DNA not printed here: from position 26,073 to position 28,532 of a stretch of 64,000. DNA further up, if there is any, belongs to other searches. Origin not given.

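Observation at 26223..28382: Single polypeptide combining a DPM1/GtrB-like GT2 with a QxxRW processive-synthase-type GT2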

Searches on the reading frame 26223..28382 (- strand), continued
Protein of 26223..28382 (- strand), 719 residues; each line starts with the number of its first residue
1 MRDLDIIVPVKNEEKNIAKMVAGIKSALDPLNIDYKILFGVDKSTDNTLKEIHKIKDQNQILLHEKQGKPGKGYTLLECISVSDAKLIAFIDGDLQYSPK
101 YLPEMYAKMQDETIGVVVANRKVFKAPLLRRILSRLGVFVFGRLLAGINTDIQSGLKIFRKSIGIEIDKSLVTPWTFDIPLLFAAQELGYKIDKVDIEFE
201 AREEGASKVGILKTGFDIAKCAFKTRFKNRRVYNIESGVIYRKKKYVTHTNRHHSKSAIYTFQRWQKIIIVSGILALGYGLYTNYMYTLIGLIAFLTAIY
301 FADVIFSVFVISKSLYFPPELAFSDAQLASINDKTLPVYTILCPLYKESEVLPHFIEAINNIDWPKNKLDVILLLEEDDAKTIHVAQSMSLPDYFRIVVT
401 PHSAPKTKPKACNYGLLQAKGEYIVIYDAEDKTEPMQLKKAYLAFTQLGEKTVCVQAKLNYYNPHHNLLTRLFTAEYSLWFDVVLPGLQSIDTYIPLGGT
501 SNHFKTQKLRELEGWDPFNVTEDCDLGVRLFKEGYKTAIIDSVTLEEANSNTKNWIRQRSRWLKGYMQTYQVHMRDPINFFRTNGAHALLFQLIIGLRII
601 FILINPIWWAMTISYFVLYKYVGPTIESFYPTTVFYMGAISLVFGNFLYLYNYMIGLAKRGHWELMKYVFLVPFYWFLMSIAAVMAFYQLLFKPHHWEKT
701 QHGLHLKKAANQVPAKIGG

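Call 9: find_homologous_proteins(query=window:26223-28382:-)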
Query window:26223-28382:- (719 aa): 6831 proteins with E <= 0.001 among 8000 candidates; the best 120 are listed.
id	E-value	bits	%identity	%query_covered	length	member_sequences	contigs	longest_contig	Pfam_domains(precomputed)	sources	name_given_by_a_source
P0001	0.0e+0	1654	100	100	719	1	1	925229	PF13632.13,PF10111.15,PF13506.14,PF13641.13,PF00535.33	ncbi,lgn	-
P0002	0.0e+0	1080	65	98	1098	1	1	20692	PF13632.13,PF10111.15,PF13506.14,PF13641.13,PF00534.27,PF13579.13,PF13524.13,PF13439.13,PF00535.33,PF20706.4,PF13692.13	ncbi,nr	ncbi:glycosyltransferase, partial [Patescibacteria group bacterium]|nr:glycosyltransferase [Patescib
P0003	2.1e-293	993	60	100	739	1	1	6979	PF13632.13,PF13506.14,PF13641.13,PF00535.33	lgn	-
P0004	4.7e-279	946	58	98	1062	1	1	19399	PF13632.13,PF13506.14,PF13641.13,PF00535.33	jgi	-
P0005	3.6e-278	943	58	98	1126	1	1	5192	PF13632.13,PF13506.14,PF13641.13,PF00535.33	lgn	-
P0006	9.5e-272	922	55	98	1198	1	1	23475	PF13632.13,PF10111.15,PF13641.13,PF00534.27,PF13579.13,PF13524.13,PF13439.13,PF00535.33,PF20706.4,PF13692.13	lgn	-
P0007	1.3e-271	921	57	100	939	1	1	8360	PF13632.13,PF13506.14,PF13641.13,PF00535.33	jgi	jgi:cellulose synthase/poly-beta-1,6-N-acetylglucosamine synthase-like glycosyltransferase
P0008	7.9e-271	919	56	99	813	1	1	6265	PF13632.13,PF13506.14,PF13641.13,PF00535.33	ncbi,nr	ncbi:MAG: glycosyltransferase, partial [Candidatus Chisholmbacteria bacterium]|nr:glycosyltransferas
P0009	2.3e-270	917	56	98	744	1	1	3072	PF13632.13,PF13506.14,PF13641.13,PF00535.33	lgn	-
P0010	2.6e-270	917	56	99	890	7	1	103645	PF13632.13,PF13641.13,PF00535.33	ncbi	-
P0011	1.8e-268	911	55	99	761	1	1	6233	PF13632.13,PF10111.15,PF13641.13,PF00535.33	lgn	-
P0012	2.9e-267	907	55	99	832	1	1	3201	PF13632.13,PF13506.14,PF13641.13,PF00535.33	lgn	-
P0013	4.0e-267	906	55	98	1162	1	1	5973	PF13632.13,PF13641.13,PF00534.27,PF13579.13,PF13439.13,PF00535.33,PF20706.4,PF13692.13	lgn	-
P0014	8.5e-267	905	56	98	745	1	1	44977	PF13632.13,PF10111.15,PF13506.14,PF13641.13,PF00535.33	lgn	-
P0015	3.0e-266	904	56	98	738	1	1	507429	PF13632.13,PF10111.15,PF13506.14,PF13641.13,PF00535.33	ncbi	-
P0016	3.5e-266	903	54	100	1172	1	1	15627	PF13632.13,PF13641.13,PF00534.27,PF13439.13,PF00535.33,PF20706.4,PF13692.13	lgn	-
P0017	4.1e-266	903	55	98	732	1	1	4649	PF13632.13,PF10111.15,PF13506.14,PF13641.13,PF00535.33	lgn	-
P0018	8.3e-266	902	55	98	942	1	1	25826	PF13632.13,PF13641.13,PF00535.33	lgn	-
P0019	2.4e-265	901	55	99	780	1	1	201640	PF13632.13,PF10111.15,PF13506.14,PF13641.13,PF00535.33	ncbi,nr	ncbi:MAG: glycosyltransferase [bacterium]|nr:glycosyltransferase [bacterium]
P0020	1.4e-264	898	56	99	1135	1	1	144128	PF13632.13,PF13641.13,PF00534.27,PF13579.13,PF13524.13,PF13439.13,PF00535.33,PF20706.4,PF13692.13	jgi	-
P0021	3.4e-264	897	55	100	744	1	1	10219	PF13632.13,PF10111.15,PF13506.14,PF13641.13,PF00535.33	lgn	-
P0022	1.0e-263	895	55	99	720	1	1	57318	PF13632.13,PF13506.14,PF13641.13,PF00535.33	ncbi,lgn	-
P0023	1.2e-263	895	55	98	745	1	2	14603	PF13632.13,PF10111.15,PF13506.14,PF13641.13,PF00535.33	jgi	jgi:cellulose synthase/poly-beta-1,6-N-acetylglucosamine synthase-like glycosyltransferase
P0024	3.6e-263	893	55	98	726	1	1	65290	PF13632.13,PF13506.14,PF13641.13,PF00535.33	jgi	jgi:cellulose synthase/poly-beta-1,6-N-acetylglucosamine synthase-like glycosyltransferase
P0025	5.5e-263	893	54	100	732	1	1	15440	PF13632.13,PF10111.15,PF13506.14,PF13641.13,PF00535.33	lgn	-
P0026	5.6e-263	893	54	98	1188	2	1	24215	PF13632.13,PF13506.14,PF13641.13,PF00534.27,PF13579.13,PF13439.13,PF00535.33,PF20706.4,PF13692.13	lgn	-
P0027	6.2e-263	893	54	99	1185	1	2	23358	PF13632.13,PF13641.13,PF00534.27,PF13579.13,PF13439.13,PF00535.33,PF20706.4,PF13692.13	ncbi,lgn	-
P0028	1.1e-262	892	54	99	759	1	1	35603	PF13632.13,PF10111.15,PF13506.14,PF13641.13,PF00535.33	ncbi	-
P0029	3.1e-262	890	55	99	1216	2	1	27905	PF13632.13,PF13641.13,PF00534.27,PF13579.13,PF13439.13,PF00535.33,PF20706.4,PF13692.13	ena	-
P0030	3.5e-262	890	55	98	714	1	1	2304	PF13632.13,PF13506.14,PF13641.13,PF00535.33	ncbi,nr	ncbi:MAG: glycosyltransferase, partial [Candidatus Chisholmbacteria bacterium]|nr:glycosyltransferas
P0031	3.5e-262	890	53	100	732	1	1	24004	PF13632.13,PF10111.15,PF13506.14,PF13641.13,PF00535.33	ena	-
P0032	7.1e-262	889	57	98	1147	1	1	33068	PF13632.13,PF13506.14,PF13641.13,PF00534.27,PF13579.13,PF13439.13,PF00535.33,PF20706.4,PF13692.13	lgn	-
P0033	9.6e-262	889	54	100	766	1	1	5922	PF13632.13,PF10111.15,PF13506.14,PF13641.13,PF00535.33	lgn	-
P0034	1.4e-261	888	55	99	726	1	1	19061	PF13632.13,PF13506.14,PF13641.13,PF00535.33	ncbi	-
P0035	1.5e-261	888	56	98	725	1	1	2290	PF13632.13,PF10111.15,PF13506.14,PF13641.13,PF00535.33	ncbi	ncbi:MAG: glycosyltransferase, partial [Patescibacteria group bacterium]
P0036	1.6e-261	888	56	100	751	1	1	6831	PF13632.13,PF10111.15,PF13506.14,PF13641.13,PF00535.33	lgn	-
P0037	4.0e-261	887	54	99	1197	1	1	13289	PF13632.13,PF13641.13,PF00534.27,PF13579.13,PF13524.13,PF13439.13,PF00535.33,PF20706.4,PF13692.13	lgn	-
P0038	4.5e-261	886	54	100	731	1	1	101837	PF13632.13,PF13506.14,PF13641.13,PF00535.33,PF13704.14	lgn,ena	-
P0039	9.4e-261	885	55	100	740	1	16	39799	PF13632.13,PF10111.15,PF13506.14,PF13641.13,PF00535.33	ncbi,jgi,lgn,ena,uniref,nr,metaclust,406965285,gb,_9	ncbi:MAG: hypothetical protein ACD_30C00056G0009 [uncultured bacterium]|uniref:Glycosyltransferase, 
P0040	1.1e-260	885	54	99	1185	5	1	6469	PF13632.13,PF13641.13,PF00534.27,PF13579.13,PF13439.13,PF00535.33,PF20706.4,PF13692.13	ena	-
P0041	2.8e-260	884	55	100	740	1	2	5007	PF13632.13,PF10111.15,PF13506.14,PF13641.13,PF00535.33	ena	-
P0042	2.8e-260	884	55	98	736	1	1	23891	PF13632.13,PF13506.14,PF13641.13,PF00535.33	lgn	-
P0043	1.2e-259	882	55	98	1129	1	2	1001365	PF13632.13,PF13506.14,PF13641.13,PF00534.27,PF13579.13,PF13439.13,PF00535.33,PF20706.4,PF13692.13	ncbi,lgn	-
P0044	1.3e-259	882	55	100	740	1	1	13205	PF13632.13,PF10111.15,PF13506.14,PF13641.13,PF00535.33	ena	-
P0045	2.8e-259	881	55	100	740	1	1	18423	PF13632.13,PF10111.15,PF13506.14,PF13641.13,PF00535.33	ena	-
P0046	1.7e-258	878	54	98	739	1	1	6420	PF13632.13,PF10111.15,PF13506.14,PF13641.13,PF00535.33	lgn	-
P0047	7.9e-258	876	54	100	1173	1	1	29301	PF13632.13,PF10111.15,PF13641.13,PF00534.27,PF13439.13,PF00535.33,PF20706.4,PF13692.13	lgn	-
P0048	8.7e-258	876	55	98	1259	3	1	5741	PF13632.13,PF10111.15,PF13506.14,PF13641.13,PF00534.27,PF13579.13,PF13439.13,PF00535.33,PF20706.4,PF13692.13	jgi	jgi:glycosyltransferase XagB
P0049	1.1e-257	875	53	99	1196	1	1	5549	PF13632.13,PF13641.13,PF00534.27,PF13579.13,PF13439.13,PF00535.33,PF20706.4,PF13692.13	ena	-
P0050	1.4e-257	875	55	98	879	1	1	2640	PF13632.13,PF10111.15,PF13506.14,PF13641.13,PF00535.33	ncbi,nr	ncbi:MAG: glycosyltransferase, partial [bacterium]|nr:glycosyltransferase [bacterium]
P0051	1.7e-257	875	56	98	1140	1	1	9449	PF13632.13,PF13641.13,PF00534.27,PF13579.13,PF13439.13,PF00535.33,PF20706.4,PF13692.13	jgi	-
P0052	1.8e-257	875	52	99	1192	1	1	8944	PF13632.13,PF13641.13,PF00534.27,PF13579.13,PF13524.13,PF13439.13,PF00535.33,PF20706.4,PF13692.13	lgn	-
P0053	4.1e-257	873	54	98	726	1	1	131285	PF13632.13,PF13641.13,PF00535.33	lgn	-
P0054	1.8e-256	871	55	98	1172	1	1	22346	PF13632.13,PF10111.15,PF13506.14,PF13641.13,PF00534.27,PF13439.13,PF00535.33,PF20706.4,PF13692.13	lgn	-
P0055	5.1e-255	866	54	99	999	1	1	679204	PF13632.13,PF01943.23,PF10111.15,PF13506.14,PF13641.13,PF13440.12,PF00535.33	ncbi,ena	-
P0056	8.5e-255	866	54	98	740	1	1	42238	PF13632.13,PF13506.14,PF13641.13,PF00535.33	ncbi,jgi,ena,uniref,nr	ncbi:MAG: hypothetical protein COT81_05010 [Candidatus Buchananbacteria bacterium CG10_big_fil_rev_8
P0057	1.0e-254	865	56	93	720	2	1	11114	PF13632.13,PF13641.13,PF00535.33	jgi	-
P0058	1.3e-254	865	52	99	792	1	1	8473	PF13632.13,PF13641.13,PF00535.33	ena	-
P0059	2.5e-254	864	53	99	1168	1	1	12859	PF13632.13,PF10111.15,PF13506.14,PF13641.13,PF00534.27,PF13579.13,PF13439.13,PF00535.33,PF20706.4,PF13692.13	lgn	-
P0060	3.0e-254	864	54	98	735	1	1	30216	PF13632.13,PF13506.14,PF13641.13,PF00535.33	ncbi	-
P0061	4.5e-254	863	54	98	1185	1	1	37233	PF13632.13,PF13641.13,PF00534.27,PF13439.13,PF00535.33,PF20706.4,PF13692.13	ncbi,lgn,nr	ncbi:glycosyltransferase [Candidatus Woesebacteria bacterium]|nr:glycosyltransferase [Candidatus Woe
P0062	5.8e-254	863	55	98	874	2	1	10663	PF13632.13,PF10111.15,PF13506.14,PF13641.13,PF00535.33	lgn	-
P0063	9.2e-254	862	55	98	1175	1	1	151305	PF13632.13,PF10111.15,PF13641.13,PF00534.27,PF13579.13,PF13439.13,PF00535.33,PF20706.4,PF13692.13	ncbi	-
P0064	8.7e-253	859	53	98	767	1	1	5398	PF13632.13,PF13641.13,PF00535.33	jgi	-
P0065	1.6e-252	858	53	99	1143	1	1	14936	PF13632.13,PF10111.15,PF13506.14,PF13641.13,PF00534.27,PF13579.13,PF13439.13,PF00535.33,PF20706.4,PF13692.13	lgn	-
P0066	2.1e-252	858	52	98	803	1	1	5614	PF13632.13,PF10111.15,PF13641.13,PF00535.33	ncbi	-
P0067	2.5e-252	858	52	99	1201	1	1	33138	PF13632.13,PF13641.13,PF00534.27,PF13579.13,PF13439.13,PF00535.33,PF20706.4,PF13692.13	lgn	-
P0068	2.7e-252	857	54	99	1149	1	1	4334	PF13632.13,PF10111.15,PF13506.14,PF13641.13,PF00534.27,PF13439.13,PF00535.33,PF20706.4,PF13692.13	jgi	jgi:glycosyltransferase XagB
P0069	3.5e-252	857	54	100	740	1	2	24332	PF13632.13,PF10111.15,PF13506.14,PF13641.13,PF00535.33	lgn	-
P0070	1.4e-251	855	54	98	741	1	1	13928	PF13632.13,PF10111.15,PF13506.14,PF13641.13,PF00535.33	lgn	-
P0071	2.0e-251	855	54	99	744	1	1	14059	PF13632.13,PF13506.14,PF13641.13,PF00535.33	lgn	-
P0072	2.6e-251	854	52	99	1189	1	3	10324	PF13632.13,PF13641.13,PF00534.27,PF13579.13,PF13439.13,PF00535.33,PF20706.4,PF13692.13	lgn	-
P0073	3.1e-251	854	53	100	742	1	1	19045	PF13632.13,PF10111.15,PF13506.14,PF13641.13,PF00535.33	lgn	-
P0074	4.7e-251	853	54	98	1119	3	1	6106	PF13632.13,PF10111.15,PF13506.14,PF13641.13,PF00535.33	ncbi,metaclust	ncbi:MAG: hypothetical protein A3C22_02085, partial [Candidatus Levybacteria bacterium RIFCSPHIGHO2_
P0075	1.3e-250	852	53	98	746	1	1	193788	PF13632.13,PF13506.14,PF13641.13,PF00535.33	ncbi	-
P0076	2.2e-250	851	53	98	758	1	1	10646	PF13632.13,PF13506.14,PF13641.13,PF00535.33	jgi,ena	-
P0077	3.6e-250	850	53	98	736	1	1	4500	PF13632.13,PF13506.14,PF13641.13,PF00535.33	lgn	-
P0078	6.2e-250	850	53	100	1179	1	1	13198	PF13632.13,PF13641.13,PF00534.27,PF13579.13,PF13524.13,PF13439.13,PF00535.33,PF20706.4,PF13692.13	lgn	-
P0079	8.2e-250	849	53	98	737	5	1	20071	PF13632.13,PF10111.15,PF13641.13,PF00535.33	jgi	jgi:cellulose synthase/poly-beta-1,6-N-acetylglucosamine synthase-like glycosyltransferase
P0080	9.6e-250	849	53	100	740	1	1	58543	PF13632.13,PF10111.15,PF13506.14,PF13641.13,PF00535.33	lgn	-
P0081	3.2e-249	847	54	99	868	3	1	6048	PF13632.13,PF10111.15,PF13506.14,PF13641.13,PF00535.33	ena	-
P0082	4.6e-249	847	53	99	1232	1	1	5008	PF13632.13,PF10111.15,PF13506.14,PF13641.13,PF00535.33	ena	-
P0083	7.3e-249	846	52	100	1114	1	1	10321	PF13632.13,PF13506.14,PF13641.13,PF00534.27,PF13579.13,PF13439.13,PF00535.33,PF20706.4,PF13692.13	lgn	-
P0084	1.0e-248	846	54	99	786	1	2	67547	PF13632.13,PF10111.15,PF13506.14,PF13641.13,PF00535.33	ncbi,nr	ncbi:MAG TPA: glycosyltransferase [Patescibacteria group bacterium]|nr:glycosyltransferase [Patescib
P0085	1.2e-248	845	54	99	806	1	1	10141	PF13632.13,PF10111.15,PF13506.14,PF13641.13,PF00535.33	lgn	-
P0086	1.2e-248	845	53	98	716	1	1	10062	PF13632.13,PF13506.14,PF13641.13,PF00535.33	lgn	-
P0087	1.5e-248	845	55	98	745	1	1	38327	PF13632.13,PF13506.14,PF13641.13,PF00535.33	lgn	-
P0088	1.6e-248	845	52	99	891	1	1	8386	PF13632.13,PF13506.14,PF13641.13,PF00535.33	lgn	-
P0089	2.3e-248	844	53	100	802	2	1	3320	PF13632.13,PF10111.15,PF13506.14,PF13641.13,PF00535.33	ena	-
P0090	2.4e-248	844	54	99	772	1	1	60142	PF13632.13,PF13506.14,PF13641.13,PF00535.33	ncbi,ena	-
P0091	4.3e-248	844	53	99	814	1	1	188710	PF13632.13,PF13506.14,PF13641.13,PF00535.33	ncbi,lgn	-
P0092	5.5e-248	843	53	99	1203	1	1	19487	PF13632.13,PF10111.15,PF13506.14,PF13641.13,PF00534.27,PF13524.13,PF13439.13,PF00535.33,PF20706.4,PF13692.13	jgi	-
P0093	5.8e-248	843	54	99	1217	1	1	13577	PF13632.13,PF10111.15,PF13641.13,PF00534.27,PF13579.13,PF13439.13,PF00535.33,PF20706.4,PF13692.13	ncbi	-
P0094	1.1e-247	842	52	98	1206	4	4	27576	PF13632.13,PF13506.14,PF13641.13,PF00534.27,PF13579.13,PF13439.13,PF00535.33,PF20706.4,PF13692.13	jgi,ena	-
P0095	6.1e-247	840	54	98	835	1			PF13632.13,PF13506.14,PF13641.13,PF00535.33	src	-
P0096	7.8e-247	839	53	99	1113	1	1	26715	PF13632.13,PF10111.15,PF13641.13,PF00534.27,PF13524.13,PF13439.13,PF00535.33,PF20706.4,PF13692.13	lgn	-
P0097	1.7e-246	838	53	99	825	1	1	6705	PF13632.13,PF10111.15,PF13641.13,PF00535.33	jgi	-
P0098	2.8e-246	838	55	95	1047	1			PF13632.13,PF13506.14,PF13641.13,PF00535.33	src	-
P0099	2.9e-246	837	53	98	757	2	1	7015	PF13632.13,PF13506.14,PF13641.13,PF00535.33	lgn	-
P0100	1.0e-245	836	53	100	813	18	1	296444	PF13632.13,PF13506.14,PF13641.13,PF00535.33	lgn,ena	-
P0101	1.8e-245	835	53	98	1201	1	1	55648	PF13632.13,PF10111.15,PF13506.14,PF13641.13,PF00534.27,PF13579.13,PF13439.13,PF00535.33,PF20706.4,PF13692.13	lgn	-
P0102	4.3e-245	834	52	98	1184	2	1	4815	PF13632.13,PF13506.14,PF13641.13,PF00534.27,PF13579.13,PF13524.13,PF13439.13,PF00535.33,PF20706.4,PF13692.13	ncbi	-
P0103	1.1e-244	832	52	98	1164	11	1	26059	PF13632.13,PF10111.15,PF13641.13,PF00534.27,PF13579.13,PF13439.13,PF00535.33,PF20706.4,PF13692.13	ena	-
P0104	1.7e-244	832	53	99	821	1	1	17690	PF13632.13,PF10111.15,PF13506.14,PF13641.13,PF00535.33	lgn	-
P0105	1.7e-244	832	52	98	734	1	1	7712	PF13632.13,PF13506.14,PF13641.13,PF00535.33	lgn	-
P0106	2.5e-244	831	52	98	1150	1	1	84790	PF13632.13,PF13641.13,PF00534.27,PF13439.13,PF00535.33,PF20706.4,PF13692.13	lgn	-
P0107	3.3e-244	831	52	98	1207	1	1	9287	PF13632.13,PF13506.14,PF13641.13,PF00534.27,PF13439.13,PF00535.33,PF20706.4,PF13692.13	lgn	-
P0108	3.5e-244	831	53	98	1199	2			PF13632.13,PF10111.15,PF13506.14,PF13641.13,PF13440.12,PF00535.33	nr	nr:glycosyltransferase [Candidatus Levybacteria bacterium]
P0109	3.6e-244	831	51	98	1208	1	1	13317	PF13632.13,PF13506.14,PF13641.13,PF00534.27,PF13579.13,PF13439.13,PF00535.33,PF20706.4,PF13692.13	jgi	-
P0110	4.0e-244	830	54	98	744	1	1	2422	PF13632.13,PF10111.15,PF13506.14,PF13641.13,PF00535.33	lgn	-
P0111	4.8e-244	830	52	99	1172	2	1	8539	PF13632.13,PF10111.15,PF13506.14,PF13641.13,PF00534.27,PF13579.13,PF13439.13,PF00535.33,PF20706.4,PF13692.13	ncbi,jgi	ncbi:MAG: glycosyltransferase [Patescibacteria group bacterium]|jgi:cellulose synthase/poly-beta-1,6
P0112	6.4e-244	830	54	98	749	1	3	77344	PF13632.13,PF13506.14,PF13641.13,PF00535.33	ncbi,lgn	-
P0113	7.8e-244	829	53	99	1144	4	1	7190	PF13632.13,PF13506.14,PF13641.13,PF00534.27,PF13579.13,PF13524.13,PF13439.13,PF00535.33,PF20706.4,PF13692.13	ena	-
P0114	8.5e-244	829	53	99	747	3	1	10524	PF13632.13,PF10111.15,PF13506.14,PF13641.13,PF00535.33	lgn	-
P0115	1.1e-243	829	53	99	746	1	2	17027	PF13632.13,PF13506.14,PF13641.13,PF00535.33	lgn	-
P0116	1.1e-243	829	52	100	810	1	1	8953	PF13632.13,PF10111.15,PF13506.14,PF13641.13,PF00535.33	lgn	-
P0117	1.2e-243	829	52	98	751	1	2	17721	PF13632.13,PF10111.15,PF13506.14,PF13641.13,PF00535.33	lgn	-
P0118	1.8e-243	828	53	98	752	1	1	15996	PF13632.13,PF10111.15,PF13506.14,PF13641.13,PF00535.33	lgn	-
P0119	1.8e-243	828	54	98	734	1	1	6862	PF13632.13,PF10111.15,PF13506.14,PF13641.13,PF03452.21,PF00535.33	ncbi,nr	ncbi:MAG TPA: glycosyltransferase, partial [Candidatus Saccharimonadales bacterium]|nr:glycosyltrans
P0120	3.4e-243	827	52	98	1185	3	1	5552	PF13632.13,PF13641.13,PF00534.27,PF13579.13,PF13524.13,PF13439.13,PF00535.33,PF20706.4,PF13692.13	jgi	jgi:cellulose synthase/poly-beta-1,6-N-acetylglucosamine synthase-like glycosyltransferase/glycosylt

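Call 11: search_solved_structures(query=window:26223-28382:-, max_evalue=0.001, show_alignments=0)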
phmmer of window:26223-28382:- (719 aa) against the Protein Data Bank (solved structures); distinct sequences matched with E-value up to 0.001: 13.
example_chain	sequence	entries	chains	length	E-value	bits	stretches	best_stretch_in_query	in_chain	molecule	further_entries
7lby_A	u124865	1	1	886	1.1e-10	43.8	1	337-616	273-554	Cellulose synthase catalytic subunit [UDP-forming]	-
9b8v_E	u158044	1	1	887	1.1e-10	43.8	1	337-616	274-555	Cellulose synthase catalytic subunit [UDP-forming]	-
9fmv_A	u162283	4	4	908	1.2e-10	43.7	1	337-616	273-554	Cellulose synthase catalytic subunit [UDP-forming]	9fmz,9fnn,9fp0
5eke_A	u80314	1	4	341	1.4e-08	36.8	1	3-143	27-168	Uncharacterized glycosyltransferase sll0501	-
5ekp_C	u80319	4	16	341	1.7e-08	36.5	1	3-144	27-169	Uncharacterized glycosyltransferase sll0501 | Glycosyltransferase sll0501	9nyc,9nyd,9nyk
9nye_A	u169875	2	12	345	1.8e-08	36.5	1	3-144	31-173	Glycosyltransferase sll0501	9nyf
5mlz_A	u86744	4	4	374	3.3e-08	35.6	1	4-216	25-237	Dolichol monophosphate mannose synthase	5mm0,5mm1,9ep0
9hwj_A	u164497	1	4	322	1.4e-06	30.2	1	3-163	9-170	Undecaprenyl-phosphate 4-deoxy-4-formamido-L-arabinose transferase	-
9bhc_C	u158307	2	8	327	7.5e-06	27.8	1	3-222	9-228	Undecaprenyl-phosphate 4-deoxy-4-formamido-L-arabinose transferase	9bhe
8vxh_A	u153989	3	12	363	1e-05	27.4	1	3-222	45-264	Undecaprenyl-phosphate 4-deoxy-4-formamido-L-arabinose transferase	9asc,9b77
5ej1_A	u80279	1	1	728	8.3e-05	24.4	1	297-590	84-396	Putative cellulose synthase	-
4hg6_A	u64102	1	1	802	0.0001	24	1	297-589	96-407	Cellulose Synthase Subunit A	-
4p00_A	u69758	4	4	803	0.0001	24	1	297-589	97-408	Cellulose Synthase A subunit | Cellulose Synthase subunit A | Putative cellulose synthase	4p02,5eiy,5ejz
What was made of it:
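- Checked: PDB sequence matches split cleanly. aa 3-222 match GtrB, PfDPMS and ArnC. aa 297-616 match BcsA (call 11).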
